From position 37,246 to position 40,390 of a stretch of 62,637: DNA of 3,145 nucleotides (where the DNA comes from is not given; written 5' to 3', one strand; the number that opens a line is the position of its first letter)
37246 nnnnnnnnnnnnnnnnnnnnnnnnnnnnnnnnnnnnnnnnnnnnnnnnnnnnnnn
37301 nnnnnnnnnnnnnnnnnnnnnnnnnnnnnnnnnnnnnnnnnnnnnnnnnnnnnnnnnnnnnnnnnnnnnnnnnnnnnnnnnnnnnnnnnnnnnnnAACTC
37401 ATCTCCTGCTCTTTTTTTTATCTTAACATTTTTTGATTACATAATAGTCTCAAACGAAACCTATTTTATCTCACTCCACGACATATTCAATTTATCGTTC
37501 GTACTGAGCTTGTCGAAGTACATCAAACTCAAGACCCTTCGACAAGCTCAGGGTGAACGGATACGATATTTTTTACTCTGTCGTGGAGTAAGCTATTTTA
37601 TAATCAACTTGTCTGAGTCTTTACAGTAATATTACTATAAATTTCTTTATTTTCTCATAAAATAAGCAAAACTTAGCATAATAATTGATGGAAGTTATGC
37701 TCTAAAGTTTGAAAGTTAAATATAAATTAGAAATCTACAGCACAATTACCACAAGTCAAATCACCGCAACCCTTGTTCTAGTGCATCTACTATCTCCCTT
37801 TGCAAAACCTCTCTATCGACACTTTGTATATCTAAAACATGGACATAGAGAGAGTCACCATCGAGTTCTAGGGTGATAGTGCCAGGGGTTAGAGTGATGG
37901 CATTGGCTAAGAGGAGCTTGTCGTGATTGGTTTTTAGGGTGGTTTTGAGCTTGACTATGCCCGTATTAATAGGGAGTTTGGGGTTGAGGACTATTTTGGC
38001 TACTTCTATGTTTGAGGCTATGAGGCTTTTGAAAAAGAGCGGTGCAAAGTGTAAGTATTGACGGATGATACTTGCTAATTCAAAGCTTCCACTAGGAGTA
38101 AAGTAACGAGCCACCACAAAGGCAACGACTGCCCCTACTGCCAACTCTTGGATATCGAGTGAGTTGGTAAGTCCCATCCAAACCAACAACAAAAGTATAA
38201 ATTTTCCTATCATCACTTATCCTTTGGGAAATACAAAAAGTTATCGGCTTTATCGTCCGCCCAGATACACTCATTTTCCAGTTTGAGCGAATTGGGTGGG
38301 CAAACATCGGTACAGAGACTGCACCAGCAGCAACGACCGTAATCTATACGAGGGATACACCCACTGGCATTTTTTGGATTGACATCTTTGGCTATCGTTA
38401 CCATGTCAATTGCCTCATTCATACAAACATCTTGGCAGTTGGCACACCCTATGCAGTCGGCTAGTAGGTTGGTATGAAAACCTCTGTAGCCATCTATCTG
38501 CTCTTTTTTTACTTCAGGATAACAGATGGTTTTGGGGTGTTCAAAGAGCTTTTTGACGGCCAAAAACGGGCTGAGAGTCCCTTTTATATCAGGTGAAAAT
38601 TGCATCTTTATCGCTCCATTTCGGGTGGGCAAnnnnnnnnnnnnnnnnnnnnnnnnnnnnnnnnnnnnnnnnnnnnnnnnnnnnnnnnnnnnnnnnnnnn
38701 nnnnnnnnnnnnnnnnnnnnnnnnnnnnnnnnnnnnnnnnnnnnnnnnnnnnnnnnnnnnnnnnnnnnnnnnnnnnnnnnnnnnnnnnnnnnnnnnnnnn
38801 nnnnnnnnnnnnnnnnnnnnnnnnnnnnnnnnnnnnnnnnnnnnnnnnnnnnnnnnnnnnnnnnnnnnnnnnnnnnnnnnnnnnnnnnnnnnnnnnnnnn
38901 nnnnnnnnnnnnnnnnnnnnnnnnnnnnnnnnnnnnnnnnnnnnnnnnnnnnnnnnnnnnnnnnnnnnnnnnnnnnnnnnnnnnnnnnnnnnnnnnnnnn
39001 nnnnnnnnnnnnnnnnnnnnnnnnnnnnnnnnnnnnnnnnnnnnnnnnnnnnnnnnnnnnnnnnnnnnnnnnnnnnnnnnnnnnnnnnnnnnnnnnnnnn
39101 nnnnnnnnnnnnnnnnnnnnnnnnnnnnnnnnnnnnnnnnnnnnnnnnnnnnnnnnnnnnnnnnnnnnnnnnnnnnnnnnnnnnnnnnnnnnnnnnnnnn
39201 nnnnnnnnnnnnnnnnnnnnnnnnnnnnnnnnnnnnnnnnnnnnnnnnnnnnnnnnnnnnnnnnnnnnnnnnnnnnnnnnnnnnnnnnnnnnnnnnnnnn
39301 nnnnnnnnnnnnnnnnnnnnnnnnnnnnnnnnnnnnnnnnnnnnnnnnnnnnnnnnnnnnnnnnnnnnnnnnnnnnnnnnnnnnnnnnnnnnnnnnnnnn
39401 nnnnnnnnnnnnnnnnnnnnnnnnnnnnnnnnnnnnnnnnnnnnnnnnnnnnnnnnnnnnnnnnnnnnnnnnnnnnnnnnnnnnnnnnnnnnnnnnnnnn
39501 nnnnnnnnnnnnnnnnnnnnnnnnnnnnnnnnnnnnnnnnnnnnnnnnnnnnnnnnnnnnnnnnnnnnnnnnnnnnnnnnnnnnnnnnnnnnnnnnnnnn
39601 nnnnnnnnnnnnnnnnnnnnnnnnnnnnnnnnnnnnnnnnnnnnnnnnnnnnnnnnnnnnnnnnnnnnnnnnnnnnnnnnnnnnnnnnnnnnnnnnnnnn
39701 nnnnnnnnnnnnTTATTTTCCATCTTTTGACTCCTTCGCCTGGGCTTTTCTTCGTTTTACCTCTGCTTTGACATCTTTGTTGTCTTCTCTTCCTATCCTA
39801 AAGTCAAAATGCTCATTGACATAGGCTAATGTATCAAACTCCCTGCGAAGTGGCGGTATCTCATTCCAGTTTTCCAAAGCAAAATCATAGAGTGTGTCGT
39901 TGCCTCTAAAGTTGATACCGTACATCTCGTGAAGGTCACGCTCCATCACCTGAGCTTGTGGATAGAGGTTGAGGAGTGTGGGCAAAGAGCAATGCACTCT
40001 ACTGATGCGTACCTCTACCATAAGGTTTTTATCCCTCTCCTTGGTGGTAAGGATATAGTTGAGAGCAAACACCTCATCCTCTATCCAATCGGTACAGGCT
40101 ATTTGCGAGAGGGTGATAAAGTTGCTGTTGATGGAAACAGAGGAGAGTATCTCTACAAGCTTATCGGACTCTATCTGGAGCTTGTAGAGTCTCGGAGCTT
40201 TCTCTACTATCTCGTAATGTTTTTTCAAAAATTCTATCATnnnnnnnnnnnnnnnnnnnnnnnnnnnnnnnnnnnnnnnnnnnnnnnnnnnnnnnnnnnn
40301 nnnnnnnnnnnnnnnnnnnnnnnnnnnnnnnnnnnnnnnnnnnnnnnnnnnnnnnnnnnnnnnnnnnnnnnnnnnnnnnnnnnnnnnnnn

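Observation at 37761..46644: Mbx/Mbh-type 13-gene Mrp-antiporter + NuoBCDHI-like membrane oxidoreductase embedded in a glycogen/glycolysis locus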

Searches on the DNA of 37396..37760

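Call 66: search_rna_families(source=window, start=37396, end=37760, threshold=evalue, max_evalue=1)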
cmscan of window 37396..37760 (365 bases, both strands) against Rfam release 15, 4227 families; matches with E-value up to 1: 3.
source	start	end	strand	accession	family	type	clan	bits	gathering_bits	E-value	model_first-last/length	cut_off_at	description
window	37491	37622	+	RF02901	AaHKsRNA41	Gene; sRNA;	-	27.9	97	0.00012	1-187/187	no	Aggregatibacter sRNA 41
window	37504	37551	-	RF02901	AaHKsRNA41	Gene; sRNA;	-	20.7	97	0.01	14-89/187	no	Aggregatibacter sRNA 41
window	37490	37566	-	RF03822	mir-3931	Gene; miRNA;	-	19.5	49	0.16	1-77/77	no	mir-3931 microRNA precursor family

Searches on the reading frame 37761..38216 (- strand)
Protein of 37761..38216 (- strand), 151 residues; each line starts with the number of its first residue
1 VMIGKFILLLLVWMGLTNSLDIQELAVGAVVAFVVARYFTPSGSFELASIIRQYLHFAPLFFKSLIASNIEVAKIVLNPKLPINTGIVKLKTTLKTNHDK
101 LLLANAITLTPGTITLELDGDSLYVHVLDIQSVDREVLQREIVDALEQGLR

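Call 4: search_protein_families(library=pfam, proteins=[window:37761-38216:-], max_evalue=0.01)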
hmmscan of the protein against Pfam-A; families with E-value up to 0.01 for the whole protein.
window:37761-38216:- (151 aa): 1 family
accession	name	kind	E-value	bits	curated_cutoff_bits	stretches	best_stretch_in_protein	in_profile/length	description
PF01899.21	MNHE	-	6.5e-38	130.2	27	1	6-150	1-142/145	Na+/H+ ion antiporter subunit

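Call 7: search_protein_families(library=ncbifam, proteins=[window:37761-38216:-], max_evalue=0.001)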
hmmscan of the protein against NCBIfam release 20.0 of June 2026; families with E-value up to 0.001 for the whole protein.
window:37761-38216:- (151 aa): 16 families
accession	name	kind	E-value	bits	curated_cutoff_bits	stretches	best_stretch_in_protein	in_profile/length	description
TIGR00942.1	2a6301s05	subfamily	1.4e-29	102.9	212.25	1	13-150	1-139/144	multicomponent Na+:H+ antiporter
NF009292.0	PRK12651.1-3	equivalog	1.8e-25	89.8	213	1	7-139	9-144/158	Na+/H+ antiporter subunit E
NF006519.0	PRK08965.1-3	equivalog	9.7e-25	87.2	190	1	7-149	8-151/158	Na+/H+ antiporter subunit E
NF009295.0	PRK12652.1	equivalog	1.5e-20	73.7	290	1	10-129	179-304/368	monovalent cation/H+ antiporter subunit E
NF006518.0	PRK08965.1-2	equivalog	5.1e-20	71.9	159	1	7-147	17-158/166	Na+/H+ antiporter subunit E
NF009291.0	PRK12651.1-1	equivalog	9.1e-19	68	228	1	7-147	9-150/159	Na+/H+ antiporter subunit E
NF006244.0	PRK08382.1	equivalog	1.4e-18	67.7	226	1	6-150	39-196/201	putative monovalent cation/H+ antiporter subunit E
NF006517.0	PRK08965.1-1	equivalog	4e-17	62.9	180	1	25-143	33-150/161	Na+/H+ antiporter subunit E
NF006521.0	PRK08965.1-5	equivalog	6.2e-17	61.7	141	1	6-148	19-164/180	Na+/H+ antiporter subunit E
NF006245.0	PRK08383.1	subfamily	1.7e-16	60.6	192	1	6-133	7-145/168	putative monovalent cation/H+ antiporter subunit E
NF006520.0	PRK08965.1-4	equivalog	4.8e-15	55.8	175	1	7-148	12-155/162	Na+/H+ antiporter subunit E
NF004922.0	PRK06279.1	equivalog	1.1e-10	41.7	99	1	54-135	6-85/100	putative monovalent cation/H+ antiporter subunit E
NF009240.0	PRK12596.1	equivalog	4.3e-09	36.3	277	1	6-134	11-141/171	putative monovalent cation/H+ antiporter subunit E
NF005131.0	PRK06580.1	equivalog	4.6e-09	36.5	121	1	51-135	7-90/107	putative monovalent cation/H+ antiporter subunit E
NF009293.0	PRK12651.1-4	equivalog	3.6e-06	27.1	195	1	53-127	71-146/173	Na+/H+ antiporter subunit E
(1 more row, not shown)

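Call 54: search_solved_structures(query=window:37761-38216:-, max_evalue=0.001, show_alignments=0)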
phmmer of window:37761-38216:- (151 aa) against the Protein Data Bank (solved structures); distinct sequences matched with E-value up to 0.001: 4.
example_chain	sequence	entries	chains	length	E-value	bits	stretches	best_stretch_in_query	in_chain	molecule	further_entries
6u8y_A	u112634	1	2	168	5.2e-31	111.2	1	5-149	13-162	Monovalent cation/H+ antiporter subunit E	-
7qru_E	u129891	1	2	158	6.2e-21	78.5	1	7-149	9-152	Na+/H+ antiporter subunit E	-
6z16_E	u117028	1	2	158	5.3e-17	65.8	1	7-135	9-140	Multisubunit Na+/H+ antiporter, E subunit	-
6cfw_A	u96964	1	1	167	2.5e-10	44.2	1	8-130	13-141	Monovalent cation/H+ antiporter subunit E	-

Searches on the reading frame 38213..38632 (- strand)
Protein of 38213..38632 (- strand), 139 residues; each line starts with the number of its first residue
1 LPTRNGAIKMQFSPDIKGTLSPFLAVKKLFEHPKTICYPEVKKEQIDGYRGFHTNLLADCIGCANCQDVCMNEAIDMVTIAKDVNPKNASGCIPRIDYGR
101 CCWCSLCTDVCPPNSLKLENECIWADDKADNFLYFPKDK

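Call 4: search_protein_families(library=pfam, proteins=[window:38213-38632:-], max_evalue=0.01)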
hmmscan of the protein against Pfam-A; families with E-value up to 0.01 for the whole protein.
window:38213-38632:- (139 aa): 7 families
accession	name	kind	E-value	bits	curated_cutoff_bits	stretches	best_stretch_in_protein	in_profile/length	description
PF13187.11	Fer4_9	-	6.6e-06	26.5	27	1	59-114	1-50/52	4Fe-4S dicluster domain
PF12838.12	Fer4_7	-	7.3e-06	26.8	27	1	60-113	2-50/52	4Fe-4S dicluster domain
PF00037.32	Fer4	-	0.00058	20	21.1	0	59-75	7-23/24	4Fe-4S binding domain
PF13484.11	Fer4_16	-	0.0011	20.2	30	0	100-123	1-24/66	4Fe-4S double cluster binding domain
PF14697.11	Fer4_21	-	0.0011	19.4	35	1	59-115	7-56/59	4Fe-4S dicluster domain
PF13237.11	Fer4_10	-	0.0011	19.3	25.5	0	58-112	7-53/53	4Fe-4S dicluster domain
PF12797.12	Fer4_2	-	0.0039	17.5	24.5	0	59-70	9-20/22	4Fe-4S binding domain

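Call 7: search_protein_families(library=ncbifam, proteins=[window:38213-38632:-], max_evalue=0.001)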
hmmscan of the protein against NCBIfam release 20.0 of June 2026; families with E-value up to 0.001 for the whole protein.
window:38213-38632:- (139 aa): 23 families
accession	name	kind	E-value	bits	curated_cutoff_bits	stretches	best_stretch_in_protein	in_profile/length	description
NF010590.0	PRK13984.1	equivalog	8.4e-35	120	946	1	17-139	9-131/611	putative oxidoreductase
NF004543.0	PRK05888.2-5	equivalog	6.7e-25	87.8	243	1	19-130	20-129/217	NADH-quinone oxidoreductase subunit NuoI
TIGR01971.1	NuoI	subfamily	3.4e-20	71.8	113.05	1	23-135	3-117/121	NADH-quinone oxidoreductase, chain I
NF004545.0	PRK05888.3-1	equivalog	1.9e-19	69.8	229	1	23-138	31-144/154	NADH-quinone oxidoreductase subunit NuoI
NF004546.0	PRK05888.3-3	equivalog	4.9e-17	62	260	1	16-116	20-124/196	NADH-quinone oxidoreductase subunit NuoI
NF004541.0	PRK05888.2-2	equivalog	7.3e-17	61.7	217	1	24-128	25-125/168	NADH-quinone oxidoreductase subunit NuoI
NF040612.1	F420_dehyd_FpoI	exception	1.2e-15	57.5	180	1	25-118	9-101/135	F420H2 dehydrogenase subunit FpoI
NF004537.0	PRK05888.1-3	equivalog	2.8e-15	56.4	163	1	25-134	30-148/204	NADH-quinone oxidoreductase subunit NuoI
NF004542.0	PRK05888.2-3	equivalog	7.5e-13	48.4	248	1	28-121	46-144/203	NADH-quinone oxidoreductase subunit NuoI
NF004536.0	PRK05888.1-1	equivalog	5.3e-11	42.2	212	1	23-135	18-133/180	NADH-quinone oxidoreductase subunit NuoI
NF009053.0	PRK12387.1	subfamily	7.1e-11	42.2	204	1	34-123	14-97/180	formate hydrogenlyase complex iron-sulfur subunit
NF004544.0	PRK05888.2-6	equivalog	7.1e-11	42.1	457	1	24-120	40-140/220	NADH-quinone oxidoreductase subunit NuoI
NF006221.0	PRK08348.1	subfamily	1.6e-10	40.8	124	1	26-128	11-105/136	NADH-plastoquinone oxidoreductase subunit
NF004914.0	PRK06273.1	equivalog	2.8e-10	40.2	163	1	58-127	51-121/167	ferredoxin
NF004539.0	PRK05888.1-5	equivalog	3.7e-10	39.7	225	1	23-134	21-135/162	NADH-quinone oxidoreductase subunit NuoI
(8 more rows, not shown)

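Call 53: search_solved_structures(query=window:38213-38632:-, max_evalue=0.00001, show_alignments=1)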
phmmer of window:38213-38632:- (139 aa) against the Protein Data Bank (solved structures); distinct sequences matched with E-value up to 0.00001: 22.
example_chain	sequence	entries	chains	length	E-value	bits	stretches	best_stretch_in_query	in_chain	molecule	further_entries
6u8y_N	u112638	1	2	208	7.9e-18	68.1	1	19-117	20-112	NADH dehydrogenase subunit I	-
8e9g_I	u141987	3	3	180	5.8e-10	42.6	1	25-138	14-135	NADH-quinone oxidoreductase subunit I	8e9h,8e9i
2fug_9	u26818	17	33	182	4.4e-09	39.7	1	24-137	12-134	NADH-quinone oxidoreductase chain 9 | NADH-QUINONE OXIDOREDUCTASE SUBUNIT 9 | NADH-quinone oxidoreductase subunit I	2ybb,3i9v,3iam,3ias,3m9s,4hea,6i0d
7z0s_F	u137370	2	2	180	2.2e-07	34.2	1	34-133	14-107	Formate hydrogenlyase subunit 6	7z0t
6cfw_N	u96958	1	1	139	3.6e-07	33.5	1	25-133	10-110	NADH-plastoquinone oxidoreductase subunit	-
5lc5_I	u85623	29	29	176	3e-06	30.5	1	25-117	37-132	NADH dehydrogenase [ubiquinone] iron-sulfur protein 8, mitochondrial | Mitochondrial complex I, TYKY subunit | NADH:ubiquinone oxidoreductase core subunit S8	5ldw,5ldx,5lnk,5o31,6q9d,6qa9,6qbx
7zm7_I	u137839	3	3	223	3.1e-06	30.5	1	23-134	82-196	Oxidoreductase-like protein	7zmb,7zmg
7v2c_B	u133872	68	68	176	3.1e-06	30.4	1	25-117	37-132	NADH dehydrogenase [ubiquinone] iron-sulfur protein 8, mitochondrial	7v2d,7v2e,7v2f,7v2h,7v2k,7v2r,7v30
8b9z_I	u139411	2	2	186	3.2e-06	30.4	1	25-117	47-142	NADH dehydrogenase (ubiquinone) 23 kDa subunit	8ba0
7qsd_I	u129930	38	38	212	3.8e-06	30.2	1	25-117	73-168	NADH dehydrogenase [ubiquinone] iron-sulfur protein 8, mitochondrial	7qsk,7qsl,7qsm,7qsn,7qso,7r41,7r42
6zk9_9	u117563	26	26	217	4.3e-06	30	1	25-117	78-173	Mitochondrial complex I, TYKY subunit | Complex I-23kD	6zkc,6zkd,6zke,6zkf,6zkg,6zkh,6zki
7wfg_I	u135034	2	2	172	4.4e-06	29.9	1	32-122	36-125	NAD(P)H-quinone oxidoreductase subunit I, chloroplastic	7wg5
9cwt_B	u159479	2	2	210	4.5e-06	29.9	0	26-117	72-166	NADH dehydrogenase [ubiquinone] iron-sulfur protein 8, mitochondrial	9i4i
5xtb_B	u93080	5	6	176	4.7e-06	29.9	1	26-117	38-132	NADH dehydrogenase [ubiquinone] iron-sulfur protein 8, mitochondrial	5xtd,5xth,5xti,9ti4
8esw_S8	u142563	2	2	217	4.8e-06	29.8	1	25-117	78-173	NADH dehydrogenase (ubiquinone) 23 kDa subunit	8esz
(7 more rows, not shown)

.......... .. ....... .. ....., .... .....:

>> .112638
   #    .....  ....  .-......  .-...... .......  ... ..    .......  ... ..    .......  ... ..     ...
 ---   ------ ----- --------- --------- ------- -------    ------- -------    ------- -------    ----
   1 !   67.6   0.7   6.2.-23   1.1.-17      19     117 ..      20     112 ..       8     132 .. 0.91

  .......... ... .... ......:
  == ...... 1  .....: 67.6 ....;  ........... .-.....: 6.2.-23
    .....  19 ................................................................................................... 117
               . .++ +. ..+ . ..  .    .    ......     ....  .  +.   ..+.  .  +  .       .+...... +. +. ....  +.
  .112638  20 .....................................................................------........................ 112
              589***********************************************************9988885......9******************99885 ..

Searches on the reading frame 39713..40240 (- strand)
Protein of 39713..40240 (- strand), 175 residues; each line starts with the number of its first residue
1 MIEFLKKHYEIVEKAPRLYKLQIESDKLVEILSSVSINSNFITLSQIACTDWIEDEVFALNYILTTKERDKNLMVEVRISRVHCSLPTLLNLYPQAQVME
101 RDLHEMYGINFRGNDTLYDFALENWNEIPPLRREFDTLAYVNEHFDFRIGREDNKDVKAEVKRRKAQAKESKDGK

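Call 3: search_protein_families(library=pfam, proteins=[window:39713-40240:-], max_evalue=0.01)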
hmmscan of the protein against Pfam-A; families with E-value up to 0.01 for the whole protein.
window:39713-40240:- (175 aa): 1 family
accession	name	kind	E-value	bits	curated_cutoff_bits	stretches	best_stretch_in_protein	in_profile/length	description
PF00329.25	Complex1_30kDa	-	1.4e-19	71.3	22.5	1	22-139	2-122/124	Respiratory-chain NADH dehydrogenase, 30 Kd subunit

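Call 6: search_protein_families(library=ncbifam, proteins=[window:39713-40240:-], max_evalue=0.001)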
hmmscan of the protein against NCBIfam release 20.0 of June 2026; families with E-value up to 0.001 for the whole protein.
window:39713-40240:- (175 aa): 15 families
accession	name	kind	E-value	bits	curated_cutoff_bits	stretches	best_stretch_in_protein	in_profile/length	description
NF004736.0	PRK06074.2-3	equivalog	3.9e-21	75.5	239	1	17-154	40-176/183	NADH-quinone oxidoreductase subunit C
NF004738.0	PRK06074.2-5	equivalog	1.1e-19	70.7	198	1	17-156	28-170/174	NADH-quinone oxidoreductase subunit C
TIGR01961.1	NuoC_fam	subfamily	1.4e-14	54.6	122.45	1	21-136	3-119/122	NADH (or F420H2) dehydrogenase, subunit C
NF004731.0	PRK06074.1-3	equivalog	1.3e-11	44.7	303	1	22-165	30-175/207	NADH-quinone oxidoreductase subunit C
NF008728.0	PRK11742.1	equivalog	1.5e-11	43.4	840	1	56-163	93-200/598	NADH-quinone oxidoreductase subunit C/D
NF004733.0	PRK06074.1-5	equivalog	7.5e-11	42.1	225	1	20-148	32-162/203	NADH-quinone oxidoreductase subunit C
NF009808.0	PRK13292.1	equivalog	1.7e-09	36.1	1156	1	14-140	244-378/791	NADH-quinone oxidoreductase subunit B/C/D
NF004737.0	PRK06074.2-4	equivalog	6.4e-08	32.7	144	1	22-138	17-127/150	NADH-quinone oxidoreductase subunit C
NF004735.0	PRK06074.2-2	equivalog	1.3e-07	31.7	176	1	20-135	30-146/158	NADH-quinone oxidoreductase subunit C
NF040611.1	F420_dehyd_FpoC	exception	2.3e-07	30.9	220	1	21-136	31-147/158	F420H2 dehydrogenase subunit FpoC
NF004734.0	PRK06074.2-1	equivalog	2.4e-07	30.9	169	1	19-136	28-150/164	NADH-quinone oxidoreductase subunit C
NF006304.0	PRK08491.1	equivalog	3.8e-07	29.9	228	1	5-129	43-169/263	NADH-quinone oxidoreductase subunit C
NF005856.0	PRK07785.1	equivalog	6.3e-07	29.5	224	1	23-122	106-209/246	NADH-quinone oxidoreductase subunit C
NF009141.0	PRK12494.1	equivalog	6.6e-07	29.4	175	1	21-135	46-163/175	NAD(P)H-quinone oxidoreductase subunit J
NF005832.0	PRK07735.1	equivalog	7.2e-05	22.2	431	1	40-136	330-424/430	NADH-quinone oxidoreductase subunit C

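Call 64: search_solved_structures(query=window:39713-40240:-, max_evalue=0.00001, show_alignments=0)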
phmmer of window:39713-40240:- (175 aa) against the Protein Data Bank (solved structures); distinct sequences matched with E-value up to 0.00001: 6.
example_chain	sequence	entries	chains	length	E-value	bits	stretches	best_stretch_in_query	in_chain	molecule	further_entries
6u8y_K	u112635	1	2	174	1.3e-16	64.1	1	16-156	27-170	NADH dehydrogenase subunit C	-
8qby_C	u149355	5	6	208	2.9e-06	30.3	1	37-144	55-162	NADH-quinone oxidoreductase subunit C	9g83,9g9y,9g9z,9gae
7q5y_B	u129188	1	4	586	3.4e-06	30.1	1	21-136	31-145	NADH-quinone oxidoreductase subunit C/D 2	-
7awt_D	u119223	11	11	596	3.7e-06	30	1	58-153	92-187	NADH-quinone oxidoreductase subunit C/D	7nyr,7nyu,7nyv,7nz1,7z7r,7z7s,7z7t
7p61_C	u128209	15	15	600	3.7e-06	30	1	58-153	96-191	NADH-quinone oxidoreductase subunit C/D | NADH-quinone oxidoreductase subunit CD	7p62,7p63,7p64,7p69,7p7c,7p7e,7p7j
9taj_C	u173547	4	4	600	3.7e-06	30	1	58-153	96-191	NADH-quinone oxidoreductase subunit C/D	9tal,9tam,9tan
